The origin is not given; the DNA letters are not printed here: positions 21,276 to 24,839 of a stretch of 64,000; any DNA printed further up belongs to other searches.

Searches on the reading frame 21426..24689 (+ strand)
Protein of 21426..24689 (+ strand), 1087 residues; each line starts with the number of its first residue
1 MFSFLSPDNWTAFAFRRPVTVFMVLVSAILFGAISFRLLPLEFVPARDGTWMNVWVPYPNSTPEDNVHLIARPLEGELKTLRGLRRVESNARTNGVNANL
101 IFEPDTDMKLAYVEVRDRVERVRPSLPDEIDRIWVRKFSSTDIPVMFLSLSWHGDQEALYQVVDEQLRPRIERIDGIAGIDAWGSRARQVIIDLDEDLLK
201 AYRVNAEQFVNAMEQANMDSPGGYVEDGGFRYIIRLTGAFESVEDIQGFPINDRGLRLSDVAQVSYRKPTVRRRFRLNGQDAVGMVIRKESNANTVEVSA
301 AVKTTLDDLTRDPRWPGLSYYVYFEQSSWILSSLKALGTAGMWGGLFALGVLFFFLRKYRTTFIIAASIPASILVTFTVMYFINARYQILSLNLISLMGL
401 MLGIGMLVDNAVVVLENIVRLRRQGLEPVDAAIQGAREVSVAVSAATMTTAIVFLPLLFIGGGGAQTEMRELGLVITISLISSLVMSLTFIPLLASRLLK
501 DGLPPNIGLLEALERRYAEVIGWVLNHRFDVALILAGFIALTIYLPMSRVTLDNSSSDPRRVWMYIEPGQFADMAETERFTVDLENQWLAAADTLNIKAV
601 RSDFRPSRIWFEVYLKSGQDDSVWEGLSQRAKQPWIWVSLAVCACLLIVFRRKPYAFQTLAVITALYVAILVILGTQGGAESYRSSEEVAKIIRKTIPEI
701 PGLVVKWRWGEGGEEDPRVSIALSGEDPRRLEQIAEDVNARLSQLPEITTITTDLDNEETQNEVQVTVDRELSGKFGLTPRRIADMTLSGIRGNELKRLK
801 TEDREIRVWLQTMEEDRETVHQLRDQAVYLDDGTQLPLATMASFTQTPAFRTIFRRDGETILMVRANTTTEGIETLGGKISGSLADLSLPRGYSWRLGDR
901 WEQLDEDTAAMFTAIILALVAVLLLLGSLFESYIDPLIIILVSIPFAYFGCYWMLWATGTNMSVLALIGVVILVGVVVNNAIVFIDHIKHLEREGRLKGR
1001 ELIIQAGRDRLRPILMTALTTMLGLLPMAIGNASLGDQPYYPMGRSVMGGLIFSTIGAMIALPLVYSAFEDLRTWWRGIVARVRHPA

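Call 37: search_protein_families(library=pfam, proteins=[window:21426-24689:+], max_evalue=0.001)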
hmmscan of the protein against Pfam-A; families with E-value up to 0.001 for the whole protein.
window:21426-24689:+ (1087 aa): 2 families
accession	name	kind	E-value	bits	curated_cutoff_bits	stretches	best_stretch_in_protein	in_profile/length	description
PF00873.25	ACR_tran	-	9.3e-179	596.8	28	2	12-546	3-545/1021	AcrB/AcrD/AcrF family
PF03176.21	MMPL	-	7.8e-05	22.2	20.5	0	337-497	145-301/333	MMPL family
